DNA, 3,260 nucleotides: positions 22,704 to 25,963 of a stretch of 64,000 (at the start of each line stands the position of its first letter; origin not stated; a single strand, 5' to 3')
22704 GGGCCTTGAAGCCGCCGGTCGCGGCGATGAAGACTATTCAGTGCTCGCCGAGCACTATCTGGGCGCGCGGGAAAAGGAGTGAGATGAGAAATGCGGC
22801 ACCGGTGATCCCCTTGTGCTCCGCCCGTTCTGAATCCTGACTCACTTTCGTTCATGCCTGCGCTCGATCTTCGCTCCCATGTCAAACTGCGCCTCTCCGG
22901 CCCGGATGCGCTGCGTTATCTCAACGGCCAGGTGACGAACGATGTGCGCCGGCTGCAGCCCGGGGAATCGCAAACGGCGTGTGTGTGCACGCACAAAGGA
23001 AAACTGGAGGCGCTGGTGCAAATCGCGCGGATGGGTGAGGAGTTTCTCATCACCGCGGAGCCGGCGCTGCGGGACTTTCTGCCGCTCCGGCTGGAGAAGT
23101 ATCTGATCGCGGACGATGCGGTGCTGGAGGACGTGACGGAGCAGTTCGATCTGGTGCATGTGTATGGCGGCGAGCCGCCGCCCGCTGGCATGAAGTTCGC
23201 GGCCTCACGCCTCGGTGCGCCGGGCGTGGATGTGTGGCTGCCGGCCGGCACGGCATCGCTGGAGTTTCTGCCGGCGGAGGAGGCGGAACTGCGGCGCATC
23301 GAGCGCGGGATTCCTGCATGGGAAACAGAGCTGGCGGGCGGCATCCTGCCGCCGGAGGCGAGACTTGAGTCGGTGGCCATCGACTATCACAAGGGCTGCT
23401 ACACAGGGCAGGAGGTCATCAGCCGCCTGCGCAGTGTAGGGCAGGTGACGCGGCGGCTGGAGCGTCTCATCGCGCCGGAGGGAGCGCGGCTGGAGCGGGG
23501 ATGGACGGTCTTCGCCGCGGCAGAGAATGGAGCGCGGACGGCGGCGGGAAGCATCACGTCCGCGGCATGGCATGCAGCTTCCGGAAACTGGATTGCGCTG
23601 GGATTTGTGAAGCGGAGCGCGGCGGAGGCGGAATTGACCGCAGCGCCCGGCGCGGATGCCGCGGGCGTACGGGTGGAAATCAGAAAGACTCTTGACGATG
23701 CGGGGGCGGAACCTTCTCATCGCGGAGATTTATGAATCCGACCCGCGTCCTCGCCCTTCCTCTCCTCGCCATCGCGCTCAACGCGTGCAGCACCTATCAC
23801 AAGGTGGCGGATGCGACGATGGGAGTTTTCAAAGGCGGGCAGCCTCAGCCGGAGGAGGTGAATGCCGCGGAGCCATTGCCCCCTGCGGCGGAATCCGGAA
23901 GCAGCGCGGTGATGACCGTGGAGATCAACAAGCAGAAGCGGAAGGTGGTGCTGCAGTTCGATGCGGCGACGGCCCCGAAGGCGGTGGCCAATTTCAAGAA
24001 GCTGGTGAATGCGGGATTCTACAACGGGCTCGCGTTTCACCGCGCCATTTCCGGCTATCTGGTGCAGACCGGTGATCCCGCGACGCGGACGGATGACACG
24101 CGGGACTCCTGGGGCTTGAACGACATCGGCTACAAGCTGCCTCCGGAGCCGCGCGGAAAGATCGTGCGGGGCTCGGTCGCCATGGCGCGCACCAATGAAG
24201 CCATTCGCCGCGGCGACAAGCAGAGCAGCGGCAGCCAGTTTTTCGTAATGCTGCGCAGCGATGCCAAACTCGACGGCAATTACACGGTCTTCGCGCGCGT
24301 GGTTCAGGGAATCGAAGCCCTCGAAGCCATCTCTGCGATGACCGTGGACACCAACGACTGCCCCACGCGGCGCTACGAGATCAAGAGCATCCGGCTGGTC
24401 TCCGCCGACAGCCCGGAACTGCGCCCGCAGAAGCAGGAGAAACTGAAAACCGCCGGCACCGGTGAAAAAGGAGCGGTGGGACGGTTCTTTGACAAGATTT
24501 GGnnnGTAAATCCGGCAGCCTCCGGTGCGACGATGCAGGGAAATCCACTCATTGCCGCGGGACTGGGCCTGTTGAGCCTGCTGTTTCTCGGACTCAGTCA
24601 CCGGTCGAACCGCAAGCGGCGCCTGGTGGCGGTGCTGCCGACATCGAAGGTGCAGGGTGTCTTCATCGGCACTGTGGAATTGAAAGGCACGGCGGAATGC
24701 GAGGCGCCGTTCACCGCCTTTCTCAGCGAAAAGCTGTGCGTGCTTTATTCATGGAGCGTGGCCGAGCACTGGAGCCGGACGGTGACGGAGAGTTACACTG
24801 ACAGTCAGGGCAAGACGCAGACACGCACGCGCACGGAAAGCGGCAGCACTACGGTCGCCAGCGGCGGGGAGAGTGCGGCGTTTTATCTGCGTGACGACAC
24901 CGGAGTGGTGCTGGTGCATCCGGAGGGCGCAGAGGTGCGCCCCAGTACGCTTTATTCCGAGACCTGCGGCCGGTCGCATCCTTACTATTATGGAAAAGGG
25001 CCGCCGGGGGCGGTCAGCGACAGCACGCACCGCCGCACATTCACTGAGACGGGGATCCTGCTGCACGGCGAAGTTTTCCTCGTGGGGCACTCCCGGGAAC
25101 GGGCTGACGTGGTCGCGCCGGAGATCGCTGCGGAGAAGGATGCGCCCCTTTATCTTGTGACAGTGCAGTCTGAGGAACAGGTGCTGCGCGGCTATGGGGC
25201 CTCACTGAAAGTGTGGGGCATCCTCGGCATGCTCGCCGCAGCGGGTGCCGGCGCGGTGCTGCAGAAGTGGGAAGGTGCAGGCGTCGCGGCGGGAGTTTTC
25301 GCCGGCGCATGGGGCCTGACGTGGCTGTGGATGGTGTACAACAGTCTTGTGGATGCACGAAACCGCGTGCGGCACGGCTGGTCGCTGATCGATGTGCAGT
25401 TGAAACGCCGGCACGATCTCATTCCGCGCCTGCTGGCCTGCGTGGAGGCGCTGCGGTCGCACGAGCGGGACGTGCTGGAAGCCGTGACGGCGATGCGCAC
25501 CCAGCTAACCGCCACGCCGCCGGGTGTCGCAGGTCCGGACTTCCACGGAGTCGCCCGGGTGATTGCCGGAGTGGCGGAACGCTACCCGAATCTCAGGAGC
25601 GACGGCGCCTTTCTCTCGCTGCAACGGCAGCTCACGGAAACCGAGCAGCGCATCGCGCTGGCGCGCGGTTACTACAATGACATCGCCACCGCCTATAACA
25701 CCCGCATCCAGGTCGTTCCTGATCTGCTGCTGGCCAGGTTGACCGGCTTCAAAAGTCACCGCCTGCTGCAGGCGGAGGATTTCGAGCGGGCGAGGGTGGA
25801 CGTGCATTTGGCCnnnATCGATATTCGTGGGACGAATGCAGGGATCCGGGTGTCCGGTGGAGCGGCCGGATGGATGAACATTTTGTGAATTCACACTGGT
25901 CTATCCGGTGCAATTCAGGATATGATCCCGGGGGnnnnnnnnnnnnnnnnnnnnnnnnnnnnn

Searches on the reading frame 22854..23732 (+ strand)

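Call 57: search_protein_families(library=pfam, proteins=[window:22854-23732:+], max_evalue=0.001)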
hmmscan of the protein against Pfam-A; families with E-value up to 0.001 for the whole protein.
window:22854-23732:+ (293 aa): 2 families
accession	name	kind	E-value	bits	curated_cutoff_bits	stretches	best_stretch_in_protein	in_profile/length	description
PF01571.26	GCV_T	-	3e-13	50.1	25.6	1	5-105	44-145/255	Aminomethyltransferase folate-binding domain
PF08669.17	GCV_T_C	-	9.6e-05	22.7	25.9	1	211-260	13-57/80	Glycine cleavage T-protein C-terminal barrel domain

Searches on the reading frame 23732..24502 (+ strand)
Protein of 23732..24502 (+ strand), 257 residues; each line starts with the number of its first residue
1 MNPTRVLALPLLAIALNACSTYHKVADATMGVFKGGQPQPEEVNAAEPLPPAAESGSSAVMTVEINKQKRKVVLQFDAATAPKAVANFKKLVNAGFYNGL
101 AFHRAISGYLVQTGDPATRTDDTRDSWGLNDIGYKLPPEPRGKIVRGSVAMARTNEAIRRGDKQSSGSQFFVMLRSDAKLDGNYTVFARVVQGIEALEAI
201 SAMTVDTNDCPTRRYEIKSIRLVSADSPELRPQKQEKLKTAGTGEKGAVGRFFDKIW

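Call 57: search_protein_families(library=pfam, proteins=[window:23732-24502:+], max_evalue=0.001)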
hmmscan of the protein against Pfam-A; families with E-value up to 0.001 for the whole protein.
window:23732-24502:+ (257 aa): 1 family
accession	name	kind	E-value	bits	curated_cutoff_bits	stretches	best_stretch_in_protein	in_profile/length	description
PF00160.26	Pro_isomerase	-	1.7e-35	123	21.7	1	61-220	2-157/159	Cyclophilin type peptidyl-prolyl cis-trans isomerase/CLD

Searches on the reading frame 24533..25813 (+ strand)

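Call 56: search_protein_families(library=pfam, proteins=[window:24533-25813:+], max_evalue=0.001)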
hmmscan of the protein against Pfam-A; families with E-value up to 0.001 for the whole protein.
window:24533-25813:+ (427 aa): 2 families
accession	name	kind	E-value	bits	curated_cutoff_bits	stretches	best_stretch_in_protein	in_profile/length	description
PF04011.17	LemA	-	5.4e-38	130.6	26.2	1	283-424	2-147/149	LemA family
PF12483.13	GIDE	-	1.2e-15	57.8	23.6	1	86-239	2-156/160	E3 Ubiquitin ligase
